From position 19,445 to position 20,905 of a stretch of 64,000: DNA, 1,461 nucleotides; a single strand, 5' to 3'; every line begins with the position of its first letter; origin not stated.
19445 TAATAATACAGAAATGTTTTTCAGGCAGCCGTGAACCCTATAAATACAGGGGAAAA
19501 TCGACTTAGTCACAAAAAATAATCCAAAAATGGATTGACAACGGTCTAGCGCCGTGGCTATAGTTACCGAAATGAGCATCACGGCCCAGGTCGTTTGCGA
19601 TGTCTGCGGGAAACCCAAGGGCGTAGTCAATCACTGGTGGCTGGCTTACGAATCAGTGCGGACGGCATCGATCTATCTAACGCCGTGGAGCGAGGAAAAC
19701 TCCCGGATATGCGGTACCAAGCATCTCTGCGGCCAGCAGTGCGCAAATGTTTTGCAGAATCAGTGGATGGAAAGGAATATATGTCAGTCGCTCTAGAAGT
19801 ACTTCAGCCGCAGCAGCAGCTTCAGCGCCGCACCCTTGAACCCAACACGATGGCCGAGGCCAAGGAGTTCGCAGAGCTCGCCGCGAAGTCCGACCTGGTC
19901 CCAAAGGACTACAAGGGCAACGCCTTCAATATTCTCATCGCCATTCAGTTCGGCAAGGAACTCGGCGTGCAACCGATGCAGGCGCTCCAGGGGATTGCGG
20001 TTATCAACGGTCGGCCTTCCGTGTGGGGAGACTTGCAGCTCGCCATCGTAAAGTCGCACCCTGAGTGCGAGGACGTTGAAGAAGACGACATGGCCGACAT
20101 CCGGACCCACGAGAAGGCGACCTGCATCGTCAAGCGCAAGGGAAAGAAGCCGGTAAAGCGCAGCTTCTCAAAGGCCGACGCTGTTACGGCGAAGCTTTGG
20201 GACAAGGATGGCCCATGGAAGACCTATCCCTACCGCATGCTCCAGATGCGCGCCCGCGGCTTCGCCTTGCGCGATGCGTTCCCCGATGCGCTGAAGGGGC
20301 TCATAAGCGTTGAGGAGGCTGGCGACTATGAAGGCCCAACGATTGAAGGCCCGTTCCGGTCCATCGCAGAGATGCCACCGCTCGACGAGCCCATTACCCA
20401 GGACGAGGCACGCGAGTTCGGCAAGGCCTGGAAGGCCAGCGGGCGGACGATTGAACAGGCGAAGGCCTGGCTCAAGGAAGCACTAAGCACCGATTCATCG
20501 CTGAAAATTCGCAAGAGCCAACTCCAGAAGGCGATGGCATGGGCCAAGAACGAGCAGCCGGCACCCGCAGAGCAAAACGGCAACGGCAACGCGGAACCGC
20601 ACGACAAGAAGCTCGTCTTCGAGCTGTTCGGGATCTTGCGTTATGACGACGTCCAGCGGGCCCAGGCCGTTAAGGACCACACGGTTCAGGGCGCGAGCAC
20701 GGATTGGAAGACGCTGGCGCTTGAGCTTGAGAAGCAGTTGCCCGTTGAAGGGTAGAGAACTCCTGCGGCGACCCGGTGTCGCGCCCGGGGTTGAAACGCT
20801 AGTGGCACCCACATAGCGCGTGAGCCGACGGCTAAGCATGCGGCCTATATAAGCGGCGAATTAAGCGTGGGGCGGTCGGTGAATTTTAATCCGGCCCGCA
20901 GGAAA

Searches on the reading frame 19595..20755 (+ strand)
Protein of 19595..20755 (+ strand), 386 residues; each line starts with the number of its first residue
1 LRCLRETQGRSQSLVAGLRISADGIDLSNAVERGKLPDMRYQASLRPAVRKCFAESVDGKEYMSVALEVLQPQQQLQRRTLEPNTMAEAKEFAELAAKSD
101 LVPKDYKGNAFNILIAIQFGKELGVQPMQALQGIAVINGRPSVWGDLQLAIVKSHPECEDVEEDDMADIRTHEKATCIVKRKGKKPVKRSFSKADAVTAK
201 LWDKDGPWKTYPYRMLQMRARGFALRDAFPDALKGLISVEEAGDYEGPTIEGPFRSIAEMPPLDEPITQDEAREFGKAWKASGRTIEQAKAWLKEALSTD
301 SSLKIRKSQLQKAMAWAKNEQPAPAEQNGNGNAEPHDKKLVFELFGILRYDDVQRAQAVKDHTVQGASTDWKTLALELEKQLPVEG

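Call 12: search_protein_families(library=pfam, proteins=[window:19595-20755:+], max_evalue=0.01)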
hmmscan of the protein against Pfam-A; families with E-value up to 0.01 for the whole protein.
window:19595-20755:+ (386 aa): 1 family
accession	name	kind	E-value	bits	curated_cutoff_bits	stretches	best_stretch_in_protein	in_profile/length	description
PF03837.19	RecT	-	4.2e-07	30.1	24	1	73-246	7-191/198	RecT family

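Call 34: find_related_loci(query=A3, collection=genome_contigs, flank=6000)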
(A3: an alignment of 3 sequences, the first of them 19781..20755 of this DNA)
Query A3 (324 aa) in genome_contigs; peptide patterns used: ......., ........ (x = any residue, [..] = any of these).
83 stretches matched a pattern, but none encodes a relative of the query by tblastn (E <= 1e-3).

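Call 35: find_related_loci(query=A3, collection=viral_contigs, flank=6000)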
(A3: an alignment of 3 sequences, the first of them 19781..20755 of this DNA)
Query A3 (324 aa) in viral_contigs; peptide patterns used: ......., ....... (x = any residue, [..] = any of these).
179 stretches matched a pattern; 3 encode a relative of the query (tblastn E <= 1e-3); 3 distinct loci.
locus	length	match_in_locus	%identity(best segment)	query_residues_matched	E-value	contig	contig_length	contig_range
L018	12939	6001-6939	68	2-323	2e-148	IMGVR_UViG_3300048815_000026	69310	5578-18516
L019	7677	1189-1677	56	18-182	2e-57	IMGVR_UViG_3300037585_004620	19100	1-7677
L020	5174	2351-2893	54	5-186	3e-55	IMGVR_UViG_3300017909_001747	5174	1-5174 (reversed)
